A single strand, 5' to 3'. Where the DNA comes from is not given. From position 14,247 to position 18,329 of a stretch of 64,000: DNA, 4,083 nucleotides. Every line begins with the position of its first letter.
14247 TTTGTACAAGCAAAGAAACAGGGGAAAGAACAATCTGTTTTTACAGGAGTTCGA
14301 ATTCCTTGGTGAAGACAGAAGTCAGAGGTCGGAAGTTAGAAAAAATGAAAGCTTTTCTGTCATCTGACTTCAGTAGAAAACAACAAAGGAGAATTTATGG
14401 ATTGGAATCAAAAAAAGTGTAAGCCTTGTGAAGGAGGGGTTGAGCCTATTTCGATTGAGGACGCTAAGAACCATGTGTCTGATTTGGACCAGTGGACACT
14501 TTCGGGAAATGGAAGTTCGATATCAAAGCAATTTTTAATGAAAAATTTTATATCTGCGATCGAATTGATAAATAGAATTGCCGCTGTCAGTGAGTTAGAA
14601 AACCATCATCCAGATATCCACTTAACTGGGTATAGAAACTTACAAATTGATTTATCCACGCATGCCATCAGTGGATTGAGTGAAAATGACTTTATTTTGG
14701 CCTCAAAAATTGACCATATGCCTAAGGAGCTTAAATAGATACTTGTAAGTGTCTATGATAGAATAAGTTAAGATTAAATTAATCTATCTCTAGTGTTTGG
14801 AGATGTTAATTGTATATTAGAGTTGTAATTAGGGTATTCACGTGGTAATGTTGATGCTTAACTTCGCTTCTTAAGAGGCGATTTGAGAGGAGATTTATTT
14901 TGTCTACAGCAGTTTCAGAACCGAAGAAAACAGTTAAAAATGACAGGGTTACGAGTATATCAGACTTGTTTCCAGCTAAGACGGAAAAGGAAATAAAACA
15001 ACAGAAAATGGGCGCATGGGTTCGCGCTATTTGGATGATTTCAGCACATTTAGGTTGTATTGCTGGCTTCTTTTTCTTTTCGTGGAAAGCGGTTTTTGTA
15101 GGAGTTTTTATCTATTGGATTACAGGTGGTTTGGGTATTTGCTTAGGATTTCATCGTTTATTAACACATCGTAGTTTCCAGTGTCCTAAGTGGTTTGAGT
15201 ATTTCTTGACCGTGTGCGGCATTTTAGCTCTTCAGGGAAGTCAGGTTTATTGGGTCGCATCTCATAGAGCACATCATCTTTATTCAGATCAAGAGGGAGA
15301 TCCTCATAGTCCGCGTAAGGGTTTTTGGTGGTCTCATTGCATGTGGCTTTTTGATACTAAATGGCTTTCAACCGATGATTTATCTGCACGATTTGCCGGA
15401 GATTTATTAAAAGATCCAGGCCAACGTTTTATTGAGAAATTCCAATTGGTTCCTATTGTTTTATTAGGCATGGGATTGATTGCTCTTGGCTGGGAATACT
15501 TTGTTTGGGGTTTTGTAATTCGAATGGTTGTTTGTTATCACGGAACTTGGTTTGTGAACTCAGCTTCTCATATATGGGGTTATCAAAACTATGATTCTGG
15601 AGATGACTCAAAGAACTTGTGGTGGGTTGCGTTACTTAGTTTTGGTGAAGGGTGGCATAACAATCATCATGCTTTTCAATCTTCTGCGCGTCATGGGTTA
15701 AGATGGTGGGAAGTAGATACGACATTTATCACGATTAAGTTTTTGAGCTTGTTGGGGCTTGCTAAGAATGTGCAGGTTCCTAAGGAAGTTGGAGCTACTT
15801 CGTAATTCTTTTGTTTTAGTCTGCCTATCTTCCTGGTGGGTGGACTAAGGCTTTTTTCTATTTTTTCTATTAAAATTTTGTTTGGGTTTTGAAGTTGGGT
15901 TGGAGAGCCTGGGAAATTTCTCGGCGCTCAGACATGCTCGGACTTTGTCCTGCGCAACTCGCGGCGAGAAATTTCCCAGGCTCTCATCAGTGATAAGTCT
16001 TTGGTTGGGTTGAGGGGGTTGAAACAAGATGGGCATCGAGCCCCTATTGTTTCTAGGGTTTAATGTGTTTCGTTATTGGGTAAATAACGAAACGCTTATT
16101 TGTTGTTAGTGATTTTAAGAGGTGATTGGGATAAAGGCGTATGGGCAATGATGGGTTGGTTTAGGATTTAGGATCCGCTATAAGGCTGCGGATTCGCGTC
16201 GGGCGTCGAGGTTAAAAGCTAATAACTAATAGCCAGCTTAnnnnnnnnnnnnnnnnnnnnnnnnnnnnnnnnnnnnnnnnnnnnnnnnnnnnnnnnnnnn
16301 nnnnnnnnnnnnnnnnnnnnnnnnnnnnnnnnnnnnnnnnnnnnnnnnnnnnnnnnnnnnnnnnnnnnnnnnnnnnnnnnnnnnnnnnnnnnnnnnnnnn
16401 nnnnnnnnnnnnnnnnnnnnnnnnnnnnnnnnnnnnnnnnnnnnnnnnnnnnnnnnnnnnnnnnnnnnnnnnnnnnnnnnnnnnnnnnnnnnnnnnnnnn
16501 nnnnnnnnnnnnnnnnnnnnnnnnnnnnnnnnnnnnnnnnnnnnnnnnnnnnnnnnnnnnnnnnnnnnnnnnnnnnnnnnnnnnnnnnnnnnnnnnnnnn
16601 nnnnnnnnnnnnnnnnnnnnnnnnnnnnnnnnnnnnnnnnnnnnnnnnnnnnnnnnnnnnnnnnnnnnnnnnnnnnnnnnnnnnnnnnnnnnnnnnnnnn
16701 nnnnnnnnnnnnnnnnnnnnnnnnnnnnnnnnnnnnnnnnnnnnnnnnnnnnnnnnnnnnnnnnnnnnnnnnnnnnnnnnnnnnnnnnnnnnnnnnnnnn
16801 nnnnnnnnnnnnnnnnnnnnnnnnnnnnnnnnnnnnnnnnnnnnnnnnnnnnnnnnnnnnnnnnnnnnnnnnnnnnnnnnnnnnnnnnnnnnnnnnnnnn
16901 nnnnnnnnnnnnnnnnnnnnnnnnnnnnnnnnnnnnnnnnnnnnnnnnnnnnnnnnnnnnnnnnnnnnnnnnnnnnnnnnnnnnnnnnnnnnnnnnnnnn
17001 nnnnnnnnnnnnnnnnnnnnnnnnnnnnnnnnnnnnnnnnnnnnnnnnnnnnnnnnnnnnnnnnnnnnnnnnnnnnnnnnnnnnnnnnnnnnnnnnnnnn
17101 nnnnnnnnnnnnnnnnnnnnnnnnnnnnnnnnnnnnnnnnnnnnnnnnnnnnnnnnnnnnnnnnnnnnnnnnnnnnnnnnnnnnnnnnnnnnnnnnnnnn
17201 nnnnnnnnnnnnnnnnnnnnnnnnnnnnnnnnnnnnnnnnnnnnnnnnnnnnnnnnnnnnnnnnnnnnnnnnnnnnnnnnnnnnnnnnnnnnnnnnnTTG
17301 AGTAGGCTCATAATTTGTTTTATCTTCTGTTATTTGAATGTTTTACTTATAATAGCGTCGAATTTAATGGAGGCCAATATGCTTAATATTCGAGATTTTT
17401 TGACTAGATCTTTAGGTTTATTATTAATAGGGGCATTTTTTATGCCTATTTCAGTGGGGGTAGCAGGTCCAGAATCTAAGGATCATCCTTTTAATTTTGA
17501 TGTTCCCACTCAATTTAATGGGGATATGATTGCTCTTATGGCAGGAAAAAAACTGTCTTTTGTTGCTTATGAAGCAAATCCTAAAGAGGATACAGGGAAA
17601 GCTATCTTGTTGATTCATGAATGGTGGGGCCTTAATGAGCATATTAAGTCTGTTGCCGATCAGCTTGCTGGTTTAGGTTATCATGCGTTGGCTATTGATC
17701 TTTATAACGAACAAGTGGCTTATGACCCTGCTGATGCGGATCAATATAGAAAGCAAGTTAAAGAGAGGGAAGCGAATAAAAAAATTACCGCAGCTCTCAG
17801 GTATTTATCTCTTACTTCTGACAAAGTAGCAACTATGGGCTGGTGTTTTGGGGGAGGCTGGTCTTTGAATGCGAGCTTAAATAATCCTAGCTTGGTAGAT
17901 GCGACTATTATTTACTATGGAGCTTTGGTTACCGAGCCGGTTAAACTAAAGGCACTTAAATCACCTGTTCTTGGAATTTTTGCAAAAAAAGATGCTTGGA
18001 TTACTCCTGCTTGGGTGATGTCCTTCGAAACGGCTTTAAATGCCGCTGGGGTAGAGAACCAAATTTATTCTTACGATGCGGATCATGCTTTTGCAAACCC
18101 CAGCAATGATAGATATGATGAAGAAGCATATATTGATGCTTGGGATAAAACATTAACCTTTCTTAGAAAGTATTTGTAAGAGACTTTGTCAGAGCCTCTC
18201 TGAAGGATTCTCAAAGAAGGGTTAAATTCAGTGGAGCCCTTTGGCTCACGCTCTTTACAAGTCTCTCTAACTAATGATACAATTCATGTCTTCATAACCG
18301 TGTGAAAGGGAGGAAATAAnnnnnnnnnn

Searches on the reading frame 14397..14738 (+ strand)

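Call 33: search_protein_families(library=pfam, proteins=[window:14397-14738:+])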
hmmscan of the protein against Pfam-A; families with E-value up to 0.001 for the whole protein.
window:14397-14738:+ (113 aa): 1 family
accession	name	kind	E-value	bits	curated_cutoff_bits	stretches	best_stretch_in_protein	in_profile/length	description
PF01329.24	Pterin_4a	-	1.9e-26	92.4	26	1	17-107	2-90/91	Pterin 4 alpha carbinolamine dehydratase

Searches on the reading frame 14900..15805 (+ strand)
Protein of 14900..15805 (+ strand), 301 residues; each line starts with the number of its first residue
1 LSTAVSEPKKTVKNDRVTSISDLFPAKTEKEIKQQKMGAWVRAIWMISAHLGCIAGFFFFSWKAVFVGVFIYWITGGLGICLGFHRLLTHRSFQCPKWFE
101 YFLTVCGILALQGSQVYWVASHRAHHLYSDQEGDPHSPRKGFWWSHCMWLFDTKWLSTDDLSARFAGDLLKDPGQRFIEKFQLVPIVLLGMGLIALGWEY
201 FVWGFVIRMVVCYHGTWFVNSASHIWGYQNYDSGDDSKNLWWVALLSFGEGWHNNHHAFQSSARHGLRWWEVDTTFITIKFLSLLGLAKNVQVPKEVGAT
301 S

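Call 33: search_protein_families(library=pfam, proteins=[window:14900-15805:+])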
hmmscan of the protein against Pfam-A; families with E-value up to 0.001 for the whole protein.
window:14900-15805:+ (301 aa): 1 family
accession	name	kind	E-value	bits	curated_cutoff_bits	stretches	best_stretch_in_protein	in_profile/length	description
PF00487.30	FA_desaturase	-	3.7e-20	73.2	29.7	1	62-272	3-231/253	Fatty acid desaturase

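Call 83: find_homologous_proteins(query=window:14900-15805:+, max_evalue=1e-40)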
Query window:14900-15805:+ (301 aa): 7850 proteins with E <= 1e-40 among 8000 candidates; the best 120 are listed.
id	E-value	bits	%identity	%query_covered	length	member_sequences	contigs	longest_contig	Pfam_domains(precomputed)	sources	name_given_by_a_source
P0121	1.1e-184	631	100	88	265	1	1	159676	PF00487.31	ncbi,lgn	-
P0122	1.2e-138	480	67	98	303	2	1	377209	PF00487.31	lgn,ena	-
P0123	8.6e-102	359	56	94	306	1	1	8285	PF00487.31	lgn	-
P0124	1.3e-98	348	51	98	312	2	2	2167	PF00487.31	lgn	-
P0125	1.6e-98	348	56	89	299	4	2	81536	PF00487.31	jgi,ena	-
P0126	2.0e-98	348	54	88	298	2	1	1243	PF00487.31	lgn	-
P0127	2.2e-98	348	53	96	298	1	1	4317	PF00487.31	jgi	jgi:fatty-acid desaturase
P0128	3.0e-98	347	53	96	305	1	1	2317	PF00487.31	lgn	-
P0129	1.6e-97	345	52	95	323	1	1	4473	PF00487.31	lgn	-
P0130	7.0e-97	343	51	98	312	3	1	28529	PF00487.31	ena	-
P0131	1.1e-96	342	51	98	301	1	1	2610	PF00487.31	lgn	-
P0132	1.2e-96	342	52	92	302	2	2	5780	PF00487.31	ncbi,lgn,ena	-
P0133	6.5e-96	339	54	85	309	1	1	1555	PF00487.31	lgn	-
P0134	1.9e-95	338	50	98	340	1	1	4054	PF00487.31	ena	-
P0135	1.9e-95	338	49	96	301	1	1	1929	PF00487.31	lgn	-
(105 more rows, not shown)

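Call 84: find_encoding_contigs(protein=P0121, flank=10000, max_places=10)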
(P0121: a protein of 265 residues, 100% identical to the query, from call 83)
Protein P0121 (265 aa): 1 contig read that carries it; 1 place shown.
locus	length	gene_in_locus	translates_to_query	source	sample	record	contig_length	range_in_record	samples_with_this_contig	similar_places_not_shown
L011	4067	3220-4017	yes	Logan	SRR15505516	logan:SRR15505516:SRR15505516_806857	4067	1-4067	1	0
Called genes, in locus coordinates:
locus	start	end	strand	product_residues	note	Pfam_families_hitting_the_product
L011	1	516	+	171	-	?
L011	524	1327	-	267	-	PF12146:Hydrolase_4, PF00561:Abhydrolase_1 (weak), PF00326:Peptidase_S9 (weak)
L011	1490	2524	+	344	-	-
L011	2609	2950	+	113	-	PF01329:Pterin_4a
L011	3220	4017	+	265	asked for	PF00487:FA_desaturase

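Call 85: find_encoding_contigs(protein=P0122, flank=4000, max_places=3)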
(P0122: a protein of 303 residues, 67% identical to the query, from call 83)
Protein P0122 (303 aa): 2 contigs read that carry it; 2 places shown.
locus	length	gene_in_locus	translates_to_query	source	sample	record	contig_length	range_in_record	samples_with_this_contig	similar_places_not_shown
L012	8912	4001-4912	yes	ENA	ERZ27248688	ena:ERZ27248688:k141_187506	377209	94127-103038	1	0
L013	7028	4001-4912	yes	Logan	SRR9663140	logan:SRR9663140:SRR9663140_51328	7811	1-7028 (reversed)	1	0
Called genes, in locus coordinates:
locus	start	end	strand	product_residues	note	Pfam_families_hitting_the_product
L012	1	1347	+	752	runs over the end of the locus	PF00343:Phosphorylase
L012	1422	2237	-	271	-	PF00561:Abhydrolase_1, PF12146:Hydrolase_4, PF02129:Peptidase_S15, PF12697:Abhydrolase_6 (faint), PF00326:Peptidase_S9 (weak)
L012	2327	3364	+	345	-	-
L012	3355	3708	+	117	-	PF01329:Pterin_4a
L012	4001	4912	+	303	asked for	PF00487:FA_desaturase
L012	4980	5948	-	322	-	PF01594:AI-2E_transport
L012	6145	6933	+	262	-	PF01738:DLH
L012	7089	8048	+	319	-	PF00291:PALP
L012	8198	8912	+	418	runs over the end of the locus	PF01595:CNNM, PF00571:CBS (weak), PF03471:CorC_HlyC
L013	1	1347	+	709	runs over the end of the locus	?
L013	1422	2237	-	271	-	PF00561:Abhydrolase_1, PF12146:Hydrolase_4, PF02129:Peptidase_S15, PF12697:Abhydrolase_6 (faint), PF00326:Peptidase_S9 (weak)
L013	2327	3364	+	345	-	-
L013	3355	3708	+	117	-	PF01329:Pterin_4a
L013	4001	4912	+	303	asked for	PF00487:FA_desaturase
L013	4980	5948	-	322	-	PF01594:AI-2E_transport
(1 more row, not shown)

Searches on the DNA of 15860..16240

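Call 32: search_rna_families(source=window, start=15860, end=16240, threshold=evalue, max_evalue=10, show_alignments=2)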
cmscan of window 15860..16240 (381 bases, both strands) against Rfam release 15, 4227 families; matches with E-value up to 10: 10.
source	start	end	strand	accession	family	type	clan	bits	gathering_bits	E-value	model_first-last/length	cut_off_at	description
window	15903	15985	+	RF03906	mir-3199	Gene; miRNA;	-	26.2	100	0.017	1-87/87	no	mir-3199 microRNA precursor family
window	15903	15985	-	RF03906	mir-3199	Gene; miRNA;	-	25.9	100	0.02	1-87/87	no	mir-3199 microRNA precursor family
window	15903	15985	+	RF00985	mir-640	Gene; miRNA;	-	25.1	96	0.0055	1-89/89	no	mir-640 microRNA precursor family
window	16021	16114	-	RF00616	LhrC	Gene; sRNA;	CL00114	20.7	110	0.87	1-111/111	no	Listeria LhrC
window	15904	15984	+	RF03766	mir-3155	Gene; miRNA;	-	18.7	70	0.28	8-45/56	no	mir-3155 microRNA precursor family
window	15904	15984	-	RF03766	mir-3155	Gene; miRNA;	-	18.5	70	0.31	8-45/56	no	mir-3155 microRNA precursor family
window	15993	16052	-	RF02420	Bp1_162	Gene; sRNA;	-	15.2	50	7.2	1-100/100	no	Burkholderia sRNA Bp1_Cand612_SIPHT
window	15982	16015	+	RF00593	snoU83B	Gene; snRNA; snoRNA; CD-box;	-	14.4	35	3.5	1-94/94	no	Small nucleolar RNA U83B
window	15970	16005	-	RF01833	astro_FSE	Cis-reg; frameshift_element;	-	10.6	70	4.7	1-55/55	no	ribosomal frameshift site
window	15869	15918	+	RF02089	CLRN1-AS1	Gene; lncRNA;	-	9.2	48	7.4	33-79/79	no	CLRN1 antisense RNA 1 conserved region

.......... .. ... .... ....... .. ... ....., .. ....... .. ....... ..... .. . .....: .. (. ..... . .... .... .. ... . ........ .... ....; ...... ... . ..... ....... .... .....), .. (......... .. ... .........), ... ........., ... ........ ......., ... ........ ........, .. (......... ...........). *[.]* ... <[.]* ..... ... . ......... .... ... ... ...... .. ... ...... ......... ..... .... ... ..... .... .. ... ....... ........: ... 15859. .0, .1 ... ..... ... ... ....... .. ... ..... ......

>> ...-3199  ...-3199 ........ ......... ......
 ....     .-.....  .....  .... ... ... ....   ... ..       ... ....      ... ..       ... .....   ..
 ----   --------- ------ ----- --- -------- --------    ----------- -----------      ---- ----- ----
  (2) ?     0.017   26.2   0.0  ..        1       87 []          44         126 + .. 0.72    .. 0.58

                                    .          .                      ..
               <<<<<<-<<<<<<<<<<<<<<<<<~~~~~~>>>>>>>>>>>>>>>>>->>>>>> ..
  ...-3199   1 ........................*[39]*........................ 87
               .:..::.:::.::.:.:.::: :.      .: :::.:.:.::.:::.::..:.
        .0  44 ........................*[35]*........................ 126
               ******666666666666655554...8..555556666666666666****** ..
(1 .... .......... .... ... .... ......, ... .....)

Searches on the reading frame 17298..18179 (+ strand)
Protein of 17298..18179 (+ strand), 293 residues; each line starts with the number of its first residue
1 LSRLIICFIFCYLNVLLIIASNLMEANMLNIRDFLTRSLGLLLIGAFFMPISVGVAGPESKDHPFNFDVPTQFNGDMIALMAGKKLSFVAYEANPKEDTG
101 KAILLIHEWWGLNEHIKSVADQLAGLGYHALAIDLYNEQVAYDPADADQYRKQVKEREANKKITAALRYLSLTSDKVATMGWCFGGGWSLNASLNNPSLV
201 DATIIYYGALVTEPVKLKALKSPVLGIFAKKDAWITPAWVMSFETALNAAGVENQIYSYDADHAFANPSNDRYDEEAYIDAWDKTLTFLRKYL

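Call 33: search_protein_families(library=pfam, proteins=[window:17298-18179:+])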
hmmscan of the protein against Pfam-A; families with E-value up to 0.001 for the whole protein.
window:17298-18179:+ (293 aa): 3 families
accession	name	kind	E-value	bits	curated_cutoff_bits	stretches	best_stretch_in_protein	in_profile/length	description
PF01738.24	DLH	-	2.7e-44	151.8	21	1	89-293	2-217/217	Dienelactone hydrolase family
PF12740.14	PETase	-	4.1e-05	23.6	28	1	91-272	46-220/263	PET hydrolase-like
PF00326.27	Peptidase_S9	-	0.00092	19.2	22.6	0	216-282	139-205/213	Prolyl oligopeptidase family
